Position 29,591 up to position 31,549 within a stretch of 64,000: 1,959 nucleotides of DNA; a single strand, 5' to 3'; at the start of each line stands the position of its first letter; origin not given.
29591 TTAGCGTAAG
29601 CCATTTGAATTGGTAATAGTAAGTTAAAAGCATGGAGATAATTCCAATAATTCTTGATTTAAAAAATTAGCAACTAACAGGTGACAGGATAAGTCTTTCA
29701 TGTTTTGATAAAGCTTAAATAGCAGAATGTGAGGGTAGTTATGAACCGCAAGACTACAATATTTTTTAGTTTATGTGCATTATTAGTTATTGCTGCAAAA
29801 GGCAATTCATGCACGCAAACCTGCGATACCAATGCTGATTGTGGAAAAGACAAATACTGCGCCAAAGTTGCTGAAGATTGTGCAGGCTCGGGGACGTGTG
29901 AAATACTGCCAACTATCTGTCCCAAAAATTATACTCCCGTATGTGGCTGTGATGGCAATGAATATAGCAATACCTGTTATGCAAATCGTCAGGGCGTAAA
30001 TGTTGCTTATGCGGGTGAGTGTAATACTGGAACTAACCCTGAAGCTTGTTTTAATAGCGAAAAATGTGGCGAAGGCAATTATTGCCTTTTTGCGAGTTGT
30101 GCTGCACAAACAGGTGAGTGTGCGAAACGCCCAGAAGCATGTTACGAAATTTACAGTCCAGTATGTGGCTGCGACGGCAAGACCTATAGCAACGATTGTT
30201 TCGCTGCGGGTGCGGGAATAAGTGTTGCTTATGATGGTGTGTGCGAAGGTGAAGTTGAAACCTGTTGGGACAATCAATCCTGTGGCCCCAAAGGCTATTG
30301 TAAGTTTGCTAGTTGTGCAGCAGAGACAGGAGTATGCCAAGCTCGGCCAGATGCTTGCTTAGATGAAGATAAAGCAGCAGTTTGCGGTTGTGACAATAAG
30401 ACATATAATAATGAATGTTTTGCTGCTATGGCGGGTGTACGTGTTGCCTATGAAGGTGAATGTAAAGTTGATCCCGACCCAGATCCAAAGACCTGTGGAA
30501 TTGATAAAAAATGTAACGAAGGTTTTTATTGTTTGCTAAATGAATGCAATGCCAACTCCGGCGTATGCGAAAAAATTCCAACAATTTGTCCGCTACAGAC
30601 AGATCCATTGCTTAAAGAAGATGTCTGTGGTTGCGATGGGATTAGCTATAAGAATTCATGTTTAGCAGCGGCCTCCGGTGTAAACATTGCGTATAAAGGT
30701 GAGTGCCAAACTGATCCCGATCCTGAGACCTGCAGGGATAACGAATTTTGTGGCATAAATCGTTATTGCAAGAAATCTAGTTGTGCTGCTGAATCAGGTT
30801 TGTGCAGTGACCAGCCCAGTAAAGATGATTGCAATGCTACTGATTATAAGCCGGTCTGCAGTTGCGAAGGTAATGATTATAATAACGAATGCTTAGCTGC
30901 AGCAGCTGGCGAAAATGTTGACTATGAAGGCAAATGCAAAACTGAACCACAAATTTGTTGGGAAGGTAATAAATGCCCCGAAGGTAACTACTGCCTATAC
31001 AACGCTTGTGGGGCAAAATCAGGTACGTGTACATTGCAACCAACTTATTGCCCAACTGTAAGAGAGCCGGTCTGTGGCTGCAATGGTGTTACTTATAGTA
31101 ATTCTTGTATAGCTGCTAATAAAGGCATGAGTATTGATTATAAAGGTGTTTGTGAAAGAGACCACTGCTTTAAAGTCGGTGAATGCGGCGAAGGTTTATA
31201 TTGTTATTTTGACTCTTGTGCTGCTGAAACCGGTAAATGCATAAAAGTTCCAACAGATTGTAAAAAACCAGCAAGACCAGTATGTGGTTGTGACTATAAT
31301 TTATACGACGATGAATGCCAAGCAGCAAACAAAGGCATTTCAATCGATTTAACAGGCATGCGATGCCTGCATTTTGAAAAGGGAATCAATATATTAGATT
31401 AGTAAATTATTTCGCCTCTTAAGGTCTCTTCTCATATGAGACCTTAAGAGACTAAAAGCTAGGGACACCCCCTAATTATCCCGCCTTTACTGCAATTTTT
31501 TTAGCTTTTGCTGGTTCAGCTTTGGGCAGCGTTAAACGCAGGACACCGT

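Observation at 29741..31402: Secreted protein made of seven tandem follistatin-like (Cys-rich plus Kazal) modules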

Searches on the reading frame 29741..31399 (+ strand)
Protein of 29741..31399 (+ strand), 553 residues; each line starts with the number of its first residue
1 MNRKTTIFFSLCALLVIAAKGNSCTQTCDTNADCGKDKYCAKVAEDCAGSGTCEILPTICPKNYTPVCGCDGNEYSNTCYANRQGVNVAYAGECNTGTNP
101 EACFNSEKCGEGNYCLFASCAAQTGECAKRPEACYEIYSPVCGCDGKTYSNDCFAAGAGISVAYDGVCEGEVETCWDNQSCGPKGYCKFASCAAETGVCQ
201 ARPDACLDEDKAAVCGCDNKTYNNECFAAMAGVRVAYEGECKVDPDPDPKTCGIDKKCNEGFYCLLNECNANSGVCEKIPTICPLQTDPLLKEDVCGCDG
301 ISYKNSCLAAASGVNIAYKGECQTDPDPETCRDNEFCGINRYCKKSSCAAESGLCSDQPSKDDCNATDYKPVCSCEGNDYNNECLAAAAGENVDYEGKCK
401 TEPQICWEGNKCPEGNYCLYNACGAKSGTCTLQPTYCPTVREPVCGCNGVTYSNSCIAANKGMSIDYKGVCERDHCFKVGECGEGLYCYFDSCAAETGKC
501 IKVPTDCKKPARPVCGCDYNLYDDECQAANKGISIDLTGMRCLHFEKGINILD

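Call 3: search_protein_families(library=pfam, proteins=[window:29741-31399:+], max_evalue=1)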
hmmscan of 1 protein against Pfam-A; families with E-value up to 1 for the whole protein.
window:29741-31399:+ (553 aa): 3 families
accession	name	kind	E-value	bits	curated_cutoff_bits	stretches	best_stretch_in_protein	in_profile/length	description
PF00050.26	Kazal_1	-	9.8e-26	90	21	7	127-156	1-31/49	Kazal-type serine protease inhibitor domain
PF07648.20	Kazal_2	-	1.1e-13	51.4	22.8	7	436-471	5-48/48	Kazal-type serine protease inhibitor domain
PF21287.3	Kazal_CFAI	-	0.015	16.1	27.7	1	56-80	3-27/46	Complement factor I, KAZAL domain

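Call 4: search_protein_families(library=ncbifam, proteins=[window:29741-31399:+], max_evalue=1)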
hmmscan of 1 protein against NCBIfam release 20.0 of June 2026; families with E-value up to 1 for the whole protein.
window:29741-31399:+ (553 aa): 0 families

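Call 7: find_homologous_proteins(query=window:29741-31399:+, max_evalue=0.00001)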
Query window:29741-31399:+ (553 aa): 3510 proteins with E <= 0.00001 among 8000 candidates; the best 120 are listed.
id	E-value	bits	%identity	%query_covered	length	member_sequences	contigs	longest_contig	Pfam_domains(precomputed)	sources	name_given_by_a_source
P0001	0.0e+0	1289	100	100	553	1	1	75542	PF07648.21,PF00050.27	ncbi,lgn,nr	ncbi:MAG: hypothetical protein JW841_07140 [Deltaproteobacteria bacterium]|nr:hypothetical protein [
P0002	1.4e-172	594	46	80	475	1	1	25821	PF07648.21,PF00050.27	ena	-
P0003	2.7e-171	589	43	97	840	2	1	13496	PF07648.21,PF00050.27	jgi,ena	-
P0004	1.3e-158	547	38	94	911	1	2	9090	PF21287.4,PF07648.21,PF00050.27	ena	-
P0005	9.4e-155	535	43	93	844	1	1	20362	PF21287.4,PF07648.21,PF00050.27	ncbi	-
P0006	5.0e-152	526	39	93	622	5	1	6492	PF21287.4,PF07648.21,PF00050.27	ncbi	ncbi:MAG: Kazal-type serine protease inhibitor domain-containing protein, partial [Planctomycetota b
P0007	1.4e-149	518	41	93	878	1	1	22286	PF07648.21,PF00050.27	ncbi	-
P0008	6.3e-146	506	40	95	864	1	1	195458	PF21287.4,PF07648.21,PF00050.27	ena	-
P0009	9.4e-142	492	38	93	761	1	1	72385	PF07648.21,PF00050.27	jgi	jgi:hypothetical protein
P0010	1.1e-138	482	45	93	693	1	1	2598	PF21287.4,PF07648.21,PF00050.27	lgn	-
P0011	8.9e-135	469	45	69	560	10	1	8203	PF07648.21,PF00050.27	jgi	-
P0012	9.4e-134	465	39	93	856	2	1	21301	PF07648.21,PF00050.27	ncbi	ncbi:MAG: Kazal-type serine protease inhibitor domain-containing protein [bacterium]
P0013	3.0e-132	460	45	77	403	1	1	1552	PF07648.21,PF00050.27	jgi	jgi:hypothetical protein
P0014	2.6e-131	457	37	98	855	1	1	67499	PF07648.21,PF00050.27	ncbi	ncbi:MAG: Kazal-type serine protease inhibitor domain-containing protein [bacterium]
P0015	5.1e-129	450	39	90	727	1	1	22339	PF07648.21,PF00050.27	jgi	jgi:hypothetical protein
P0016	6.9e-128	446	38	95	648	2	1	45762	PF21287.4,PF07648.21,PF00050.27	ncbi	-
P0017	2.3e-118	415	42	93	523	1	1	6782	PF07648.21,PF00050.27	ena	-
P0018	5.0e-116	407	39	97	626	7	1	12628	PF07648.21,PF00050.27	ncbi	-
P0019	5.3e-116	407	37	88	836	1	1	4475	PF21287.4,PF07648.21,PF00050.27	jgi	jgi:hypothetical protein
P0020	1.5e-115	405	39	93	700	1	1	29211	PF21287.4,PF07648.21,PF00050.27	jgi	jgi:hypothetical protein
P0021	3.2e-115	404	42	97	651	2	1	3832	PF07648.21,PF00050.27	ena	-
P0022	1.3e-113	399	40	81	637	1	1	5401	PF07648.21,PF00050.27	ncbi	-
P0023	8.8e-113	396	36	92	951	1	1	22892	PF07648.21,PF00050.27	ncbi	-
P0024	1.1e-112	396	45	67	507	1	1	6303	PF07648.21,PF00050.27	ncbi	-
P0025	2.6e-110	388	37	96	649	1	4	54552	PF07648.21,PF00050.27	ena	-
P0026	1.8e-109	385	44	79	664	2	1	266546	PF21287.4,PF07648.21,PF00050.27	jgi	-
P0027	2.6e-109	385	38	89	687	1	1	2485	PF21287.4,PF07648.21,PF00050.27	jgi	jgi:Kazal-type serine protease inhibitor domain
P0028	2.6e-109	385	36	93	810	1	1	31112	PF21287.4,PF07648.21,PF00050.27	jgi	jgi:hypothetical protein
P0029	4.1e-108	381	38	81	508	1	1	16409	PF07648.21,PF00050.27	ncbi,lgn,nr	ncbi:MAG: hypothetical protein DHS20C16_25850 [Phycisphaerae bacterium]|nr:MAG: hypothetical protein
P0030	4.0e-106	374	40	85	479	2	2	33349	PF21287.4,PF07648.21,PF00050.27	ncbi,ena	-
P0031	6.7e-106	373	44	80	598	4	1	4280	PF21287.4,PF07648.21,PF00050.27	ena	-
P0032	4.6e-105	371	41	93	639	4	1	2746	PF13620.13,PF07648.21,PF00050.27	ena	-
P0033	4.7e-105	371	41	92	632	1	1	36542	PF21287.4,PF07648.21,PF00050.27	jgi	jgi:hypothetical protein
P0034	1.0e-102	363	38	93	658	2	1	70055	PF21287.4,PF07648.21,PF00050.27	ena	-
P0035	1.4e-102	362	41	81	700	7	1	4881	PF21287.4,PF07648.21,PF00050.27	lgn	-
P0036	1.7e-102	362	41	97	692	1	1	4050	PF07648.21,PF00050.27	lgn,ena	-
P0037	1.5e-101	359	36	86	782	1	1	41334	PF21287.4,PF07648.21,PF00050.27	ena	-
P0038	2.1e-101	358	30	97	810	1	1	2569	PF07648.21,PF00050.27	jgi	-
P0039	3.7e-100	354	37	93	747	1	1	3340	PF21287.4,PF07648.21,PF00050.27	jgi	jgi:hypothetical protein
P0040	5.2e-100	354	40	93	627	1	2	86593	PF21287.4,PF07648.21,PF00050.27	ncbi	-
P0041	1.2e-99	353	38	92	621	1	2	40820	PF21287.4,PF07648.21,PF00050.27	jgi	jgi:hypothetical protein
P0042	2.9e-99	351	39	89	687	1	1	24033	PF21287.4,PF07648.21,PF00050.27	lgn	-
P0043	1.9e-98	349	39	77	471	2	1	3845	PF07648.21,PF00050.27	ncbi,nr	ncbi:MAG TPA: Kazal-type serine protease inhibitor domain-containing protein, partial [Polyangiaceae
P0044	2.2e-98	349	35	98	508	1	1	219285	PF07648.21,PF00050.27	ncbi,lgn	-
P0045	2.9e-97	345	34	89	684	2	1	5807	PF21287.4,PF07648.21,PF00050.27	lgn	-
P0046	1.3e-96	343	38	91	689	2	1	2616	PF21287.4,PF07648.21,PF00050.27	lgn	-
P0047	3.8e-96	341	42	68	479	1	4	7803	PF07648.21,PF00050.27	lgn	-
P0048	1.3e-95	339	36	93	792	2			PF07648.21,PF00050.27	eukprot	eukprot:TRINITY_DN1561_c0_g1_i4.p1 TRINITY_DN1561_c0_g1~~TRINITY_DN1561_c0_g1_i4.p1 ORF type:complet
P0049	3.0e-95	338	46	67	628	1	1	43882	PF21287.4,PF11617.14,PF07648.21,PF00050.27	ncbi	-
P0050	3.5e-95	338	38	95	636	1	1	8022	PF21287.4,PF07648.21,PF00050.27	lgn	-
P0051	4.8e-95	337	43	93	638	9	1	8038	PF07648.21,PF00050.27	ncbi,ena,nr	ncbi:MAG TPA: Kazal-type serine protease inhibitor domain-containing protein [Planctomycetota bacter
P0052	1.3e-94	336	39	94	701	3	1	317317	PF21287.4,PF07648.21,PF00050.27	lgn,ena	-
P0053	3.9e-93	331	37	77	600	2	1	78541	PF21287.4,PF07648.21,PF00050.27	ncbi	-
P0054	4.6e-93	331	39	88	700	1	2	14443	PF21287.4,PF07648.21,PF00050.27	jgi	jgi:hypothetical protein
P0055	8.8e-93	330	38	82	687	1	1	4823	PF21287.4,PF07648.21,PF00050.27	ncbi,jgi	ncbi:MAG: hypothetical protein ACI9OJ_003727 [Myxococcota bacterium]|jgi:hypothetical protein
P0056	4.0e-92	328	41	54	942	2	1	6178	PF07884.20,PF21287.4,PF07648.21,PF00050.27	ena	-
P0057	3.1e-91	325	41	54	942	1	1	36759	PF07884.20,PF21287.4,PF07648.21,PF00050.27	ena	-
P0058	3.6e-91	325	38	92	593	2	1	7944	PF21287.4,PF07648.21,PF00050.27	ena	-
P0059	4.9e-91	324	37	97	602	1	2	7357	PF21287.4,PF07648.21,PF00050.27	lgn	-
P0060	4.9e-91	324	38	85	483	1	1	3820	PF07648.21,PF00050.27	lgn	-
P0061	5.0e-91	324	37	92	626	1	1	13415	PF07648.21,PF00050.27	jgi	jgi:hypothetical protein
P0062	6.4e-91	324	43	72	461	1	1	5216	PF07648.21,PF00050.27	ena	-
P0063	7.1e-91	324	43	81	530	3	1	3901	PF00404.25,PF07648.21,PF00050.27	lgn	-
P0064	7.4e-91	324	42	83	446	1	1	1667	PF21287.4,PF07648.21,PF00050.27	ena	-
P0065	7.8e-91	324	38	91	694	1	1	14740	PF21287.4,PF07648.21,PF00050.27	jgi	jgi:hypothetical protein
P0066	2.8e-90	322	40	88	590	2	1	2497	PF21287.4,PF07648.21,PF00050.27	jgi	-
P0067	4.9e-90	321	39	82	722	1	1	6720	PF21287.4,PF07648.21,PF00050.27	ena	-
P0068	6.6e-90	321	40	89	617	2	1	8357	PF21287.4,PF07648.21,PF00050.27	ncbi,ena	-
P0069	2.5e-89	319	44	67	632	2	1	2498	PF11617.14,PF07648.21,PF00050.27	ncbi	-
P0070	4.5e-89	318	38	93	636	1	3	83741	PF07648.21,PF00050.27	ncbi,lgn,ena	-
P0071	8.1e-89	317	37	93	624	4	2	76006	PF21287.4,PF07648.21,PF00050.27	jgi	jgi:hypothetical protein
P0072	9.0e-89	317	42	82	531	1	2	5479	PF00404.25,PF07648.21,PF00050.27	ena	-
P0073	3.4e-88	315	34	97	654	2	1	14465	PF21287.4,PF07648.21,PF00050.27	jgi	jgi:hypothetical protein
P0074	1.6e-87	313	39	92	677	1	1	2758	PF07648.21,PF00050.27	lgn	-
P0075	2.3e-87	312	38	93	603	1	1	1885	PF07648.21,PF00050.27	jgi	-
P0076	2.3e-87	312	44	81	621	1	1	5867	PF07648.21,PF00050.27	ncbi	-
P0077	2.5e-87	312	44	67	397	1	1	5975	PF07648.21,PF00050.27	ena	-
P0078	3.1e-87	312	46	71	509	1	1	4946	PF21287.4,PF07648.21,PF00050.27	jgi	-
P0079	6.4e-87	311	36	92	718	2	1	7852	PF07648.21,PF00050.27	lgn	-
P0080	2.2e-86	309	38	95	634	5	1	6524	PF21287.4,PF07648.21,PF00050.27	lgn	-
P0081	3.8e-86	308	39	85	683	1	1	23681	PF07648.21,PF00050.27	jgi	-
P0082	8.3e-86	307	39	93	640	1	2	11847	PF07648.21,PF00050.27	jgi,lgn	jgi:hypothetical protein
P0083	8.6e-86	307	42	73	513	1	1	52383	PF07648.21,PF00050.27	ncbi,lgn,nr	ncbi:MAG: hypothetical protein JXA82_14140 [Sedimentisphaerales bacterium]|nr:hypothetical protein [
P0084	9.1e-86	307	39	93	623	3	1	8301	PF07648.21,PF00050.27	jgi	jgi:hypothetical protein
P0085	1.6e-85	306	38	93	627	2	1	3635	PF07648.21,PF00050.27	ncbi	-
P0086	2.7e-85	305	39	80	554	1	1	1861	PF07648.21,PF00050.27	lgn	-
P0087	5.0e-85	304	45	67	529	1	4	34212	PF07648.21,PF00050.27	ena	-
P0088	5.4e-85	304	35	93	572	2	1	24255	PF07648.21,PF00050.27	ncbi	ncbi:MAG TPA: Kazal-type serine protease inhibitor domain-containing protein, partial [Polyangiaceae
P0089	6.6e-85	304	40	92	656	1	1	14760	PF07648.21,PF00050.27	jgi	jgi:hypothetical protein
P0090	2.8e-84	302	40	89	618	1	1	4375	PF07648.21,PF00050.27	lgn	-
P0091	5.7e-84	301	42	81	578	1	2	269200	PF07648.21,PF00050.27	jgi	jgi:hypothetical protein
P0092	6.8e-84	301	39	87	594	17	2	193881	PF21287.4,PF07648.21,PF00050.27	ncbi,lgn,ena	-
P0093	1.2e-83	300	37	80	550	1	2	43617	PF21287.4,PF07648.21,PF00050.27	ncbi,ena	-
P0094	1.3e-83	300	39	77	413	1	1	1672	PF07648.21,PF00050.27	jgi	-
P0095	2.0e-83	299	37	68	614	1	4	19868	PF07648.21,PF00050.27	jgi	jgi:hypothetical protein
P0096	9.2e-83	297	40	81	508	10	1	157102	PF07648.21,PF00050.27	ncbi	ncbi:MAG: Kazal-type serine protease inhibitor domain-containing protein [Phycisphaerae bacterium]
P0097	1.0e-82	297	38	89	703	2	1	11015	PF21287.4,PF07648.21,PF00050.27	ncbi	-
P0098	1.2e-82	297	39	94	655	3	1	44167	PF07648.21,PF00050.27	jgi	jgi:hypothetical protein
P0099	1.4e-82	296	41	79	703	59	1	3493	PF21287.4,PF07648.21,PF00050.27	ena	-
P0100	2.7e-82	295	38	80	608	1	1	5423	PF07648.21,PF00050.27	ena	-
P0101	4.8e-82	295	41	54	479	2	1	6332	PF07648.21,PF00050.27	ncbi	-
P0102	4.9e-82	294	33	94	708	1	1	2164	PF07648.21,PF00050.27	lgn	-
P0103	5.7e-82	294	39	93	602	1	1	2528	PF07648.21,PF00050.27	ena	-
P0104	9.7e-82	294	34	93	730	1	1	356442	PF21287.4,PF00014.29,PF07648.21,PF00050.27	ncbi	-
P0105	1.1e-81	293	36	91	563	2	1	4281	PF21287.4,PF07648.21,PF00050.27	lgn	-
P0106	1.2e-81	293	38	93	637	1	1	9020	PF21287.4,PF07648.21,PF00050.27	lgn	-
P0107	2.4e-81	292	36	92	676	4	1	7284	PF21287.4,PF07648.21,PF00050.27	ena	-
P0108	2.5e-81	292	38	80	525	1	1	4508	PF21287.4,PF07648.21,PF00050.27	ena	-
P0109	5.5e-81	291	37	92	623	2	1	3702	PF07648.21,PF00050.27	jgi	-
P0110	8.9e-81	290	37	80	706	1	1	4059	PF07648.21,PF00050.27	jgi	jgi:hypothetical protein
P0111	1.3e-80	290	39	93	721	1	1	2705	PF07648.21,PF00050.27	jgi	jgi:hypothetical protein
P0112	3.0e-80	289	39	79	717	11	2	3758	PF07648.21,PF00050.27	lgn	-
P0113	7.5e-80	287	37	97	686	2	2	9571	PF21287.4,PF07648.21,PF00050.27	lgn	-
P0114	1.8e-79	286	38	83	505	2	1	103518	PF07648.21,PF00050.27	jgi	jgi:hypothetical protein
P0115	2.4e-79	286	40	80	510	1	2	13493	PF07648.21,PF00050.27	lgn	-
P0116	3.5e-79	285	45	62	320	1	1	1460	PF07648.21,PF00050.27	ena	-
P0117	6.2e-79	284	41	75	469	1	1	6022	PF00404.25,PF07648.21,PF00050.27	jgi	jgi:hypothetical protein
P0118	6.6e-79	284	41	67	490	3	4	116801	PF07648.21,PF00050.27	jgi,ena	-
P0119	1.2e-78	283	39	80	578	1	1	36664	PF07648.21,PF00050.27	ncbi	-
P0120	1.6e-78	283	36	93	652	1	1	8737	PF21287.4,PF07648.21,PF00050.27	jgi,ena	-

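Call 8: find_related_loci(query=window:29741-31399:+, collection=genome_contigs, flank=8000)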
Query window:29741-31399:+ (553 aa) in genome_contigs; peptide patterns used: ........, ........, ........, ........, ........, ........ (x = any residue, [..] = any of these).
20 stretches matched a pattern; 5 encode a relative of the query (tblastn E <= 1e-3); 5 distinct loci.
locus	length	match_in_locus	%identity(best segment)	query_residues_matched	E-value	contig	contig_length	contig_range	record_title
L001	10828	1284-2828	30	17-471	9e-35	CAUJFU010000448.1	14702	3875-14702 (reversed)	MAG: Myxococcota bacterium isolate KLAP109 genome assembly, contig: KLAP109_651417, whole genome shotgun sequence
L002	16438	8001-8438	45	9-539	3e-33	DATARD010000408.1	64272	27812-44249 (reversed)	MAG TPA_asm: Thermoanaerobaculia bacterium isolate SMAG_U5484 k141_1971035, whole genome shotgun sequence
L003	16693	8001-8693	41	9-539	1e-28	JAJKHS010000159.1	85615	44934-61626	MAG: Thermoanaerobaculum sp. isolate b48_HoplandSoilSeptJan k101_8077904, whole genome shotgun sequence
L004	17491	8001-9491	28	24-539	6e-28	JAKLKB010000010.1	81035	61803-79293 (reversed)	MAG: Myxococcota bacterium isolate MAG.451 MAG.451-scaffold_291, whole genome shotgun sequence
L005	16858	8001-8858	44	28-539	2e-27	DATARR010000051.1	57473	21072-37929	MAG TPA_asm: Thermoanaerobaculia bacterium isolate SMAG_U5499 k141_3401541, whole genome shotgun sequence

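Call 10: find_encoding_contigs(protein=P0001, flank=10000, max_places=3)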
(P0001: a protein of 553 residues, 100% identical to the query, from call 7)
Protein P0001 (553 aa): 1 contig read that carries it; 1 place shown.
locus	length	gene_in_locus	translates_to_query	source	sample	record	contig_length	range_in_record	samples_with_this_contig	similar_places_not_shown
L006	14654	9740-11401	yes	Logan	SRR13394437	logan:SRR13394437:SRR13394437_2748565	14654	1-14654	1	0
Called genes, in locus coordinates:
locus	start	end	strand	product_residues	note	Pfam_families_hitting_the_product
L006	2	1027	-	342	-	?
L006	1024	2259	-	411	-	PF00109:ketoacyl-synt, PF00108:Thiolase_N (weak), PF02801:Ketoacyl-synt_C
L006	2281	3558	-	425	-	PF02310:B12-binding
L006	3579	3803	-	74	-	PF00550:PP-binding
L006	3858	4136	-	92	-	-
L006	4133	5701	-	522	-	PF00501:AMP-binding, PF13193:AMP-binding_C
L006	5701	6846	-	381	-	PF02771:Acyl-CoA_dh_N, PF02770:Acyl-CoA_dh_M, PF00441:Acyl-CoA_dh_1, PF08028:Acyl-CoA_dh_2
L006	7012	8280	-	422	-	PF01053:Cys_Met_Meta_PP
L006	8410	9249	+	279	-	PF01177:Asp_Glu_race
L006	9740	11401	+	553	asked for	PF07648:Kazal_2 (faint), PF00050:Kazal_1 (weak)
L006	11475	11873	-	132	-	PF00011:HSP20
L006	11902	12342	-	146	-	PF00011:HSP20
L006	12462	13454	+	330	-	PF01408:GFO_IDH_MocA, PF02894:GFO_IDH_MocA_C, PF22725:GFO_IDH_MocA_C3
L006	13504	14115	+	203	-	PF00881:Nitroreductase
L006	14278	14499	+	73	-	-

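Call 47: find_encoding_contigs(protein=P0008, flank=7000, max_places=1)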
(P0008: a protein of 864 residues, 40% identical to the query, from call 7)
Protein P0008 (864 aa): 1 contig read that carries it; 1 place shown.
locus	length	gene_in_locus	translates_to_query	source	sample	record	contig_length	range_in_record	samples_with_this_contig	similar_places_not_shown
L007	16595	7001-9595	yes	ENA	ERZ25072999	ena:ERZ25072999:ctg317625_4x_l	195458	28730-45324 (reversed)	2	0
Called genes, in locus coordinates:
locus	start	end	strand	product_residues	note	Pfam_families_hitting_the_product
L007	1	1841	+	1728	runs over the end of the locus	PF00069:Pkinase, PF07714:PK_Tyr_Ser-Thr, PF13191:AAA_16, PF13432:TPR_16 (weak), PF17874:TPR_MalT, PF00158:Sigma54_activat, PF14532:Sigma54_activ_2, PF25601:AAA_lid_14, +9 more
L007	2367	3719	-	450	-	PF02812:ELFV_dehydrog_N, PF00208:ELFV_dehydrog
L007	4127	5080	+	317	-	PF01073:3Beta_HSD, PF01370:Epimerase, PF02719:Polysacc_synt_2, PF04321:RmlD_sub_bind, PF16363:GDP_Man_Dehyd, PF07993:NAD_binding_4 (faint)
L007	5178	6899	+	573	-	-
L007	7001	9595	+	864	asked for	PF21287:Kazal_CFAI (faint), PF00050:Kazal_1, PF07648:Kazal_2 (weak), PF00050:Kazal_1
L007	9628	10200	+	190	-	PF08334:T2SSG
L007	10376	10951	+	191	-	PF00440:TetR_N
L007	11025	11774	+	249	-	PF00106:adh_short, PF01370:Epimerase, PF08659:KR, PF13561:adh_short_C2, PF23441:SDR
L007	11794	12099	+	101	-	PF02627:CMD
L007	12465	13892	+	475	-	PF07969:Amidohydro_3, PF01979:Amidohydro_1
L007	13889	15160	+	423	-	PF01979:Amidohydro_1, PF07969:Amidohydro_3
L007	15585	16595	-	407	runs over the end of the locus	PF01548:DEDD_Tnp_IS110, PF14520:HHH_5 (faint), PF02371:Transposase_20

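Call 48: find_encoding_contigs(protein=P0044, flank=7000, max_places=1)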
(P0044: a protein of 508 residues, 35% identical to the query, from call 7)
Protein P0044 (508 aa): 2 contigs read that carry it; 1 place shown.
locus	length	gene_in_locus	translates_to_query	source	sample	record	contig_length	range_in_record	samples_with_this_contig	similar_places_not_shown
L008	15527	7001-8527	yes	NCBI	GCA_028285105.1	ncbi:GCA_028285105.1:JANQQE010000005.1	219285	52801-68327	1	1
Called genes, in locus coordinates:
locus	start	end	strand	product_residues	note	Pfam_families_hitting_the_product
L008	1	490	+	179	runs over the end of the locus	-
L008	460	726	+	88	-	-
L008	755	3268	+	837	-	PF00756:Esterase, PF00326:Peptidase_S9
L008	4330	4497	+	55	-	-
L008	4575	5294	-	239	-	-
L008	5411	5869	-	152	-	PF14588:YjgF_endoribonc, PF01042:Ribonuc_L-PSP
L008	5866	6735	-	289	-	PF02616:SMC_ScpA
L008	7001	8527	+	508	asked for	PF00050:Kazal_1, PF07648:Kazal_2 (weak), PF00050:Kazal_1 (weak), PF07648:Kazal_2 (weak), PF00050:Kazal_1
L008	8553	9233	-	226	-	PF02585:PIG-L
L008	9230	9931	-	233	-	PF02348:CTP_transf_3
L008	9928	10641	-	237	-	PF08889:WbqC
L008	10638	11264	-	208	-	PF13489:Methyltransf_23 (weak), PF13649:Methyltransf_25, PF13847:Methyltransf_31 (weak), PF08242:Methyltransf_12 (weak)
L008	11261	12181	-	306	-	PF00551:Formyl_trans_N, PF02911:Formyl_trans_C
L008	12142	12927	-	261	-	PF01135:PCMT (weak), PF05175:MTS (weak), PF13489:Methyltransf_23, PF13847:Methyltransf_31, PF08241:Methyltransf_11, PF08242:Methyltransf_12, PF13649:Methyltransf_25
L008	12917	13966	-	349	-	PF03102:NeuB, PF08666:SAF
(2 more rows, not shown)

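Call 49: find_encoding_contigs(protein=P0052, flank=7000, max_places=1)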
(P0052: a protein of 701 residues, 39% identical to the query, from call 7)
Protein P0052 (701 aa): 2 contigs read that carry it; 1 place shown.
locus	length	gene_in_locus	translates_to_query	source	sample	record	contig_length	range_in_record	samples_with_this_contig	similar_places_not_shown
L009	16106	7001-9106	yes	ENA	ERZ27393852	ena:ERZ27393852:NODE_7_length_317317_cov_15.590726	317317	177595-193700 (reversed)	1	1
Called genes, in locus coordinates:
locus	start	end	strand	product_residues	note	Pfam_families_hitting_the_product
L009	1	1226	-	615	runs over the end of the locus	PF00999:Na_H_Exchanger, PF02254:TrkA_N, PF27452:KefB_C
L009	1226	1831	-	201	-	PF02525:Flavodoxin_2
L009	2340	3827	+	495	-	PF00370:FGGY_N, PF02782:FGGY_C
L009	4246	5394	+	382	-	-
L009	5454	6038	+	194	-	PF07638:Sigma70_ECF (weak), PF04542:Sigma70_r2, PF08281:Sigma70_r4_2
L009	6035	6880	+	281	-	-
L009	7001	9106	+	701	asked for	PF07648:Kazal_2 (faint), PF21287:Kazal_CFAI (faint), PF00050:Kazal_1 (weak)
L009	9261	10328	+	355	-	-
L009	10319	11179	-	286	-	PF02517:Rce1-like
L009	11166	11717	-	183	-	PF03551:PadR, PF10400:Vir_act_alpha_C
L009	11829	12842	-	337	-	PF02424:ApbE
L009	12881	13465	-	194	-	PF27139:Aq_1264_TM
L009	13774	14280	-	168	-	PF04205:FMN_bind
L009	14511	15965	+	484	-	PF00034:Cytochrom_C (faint), PF13442:Cytochrome_CBB3 (faint), PF06537:DHOR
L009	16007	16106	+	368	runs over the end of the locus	PF09375:Peptidase_M75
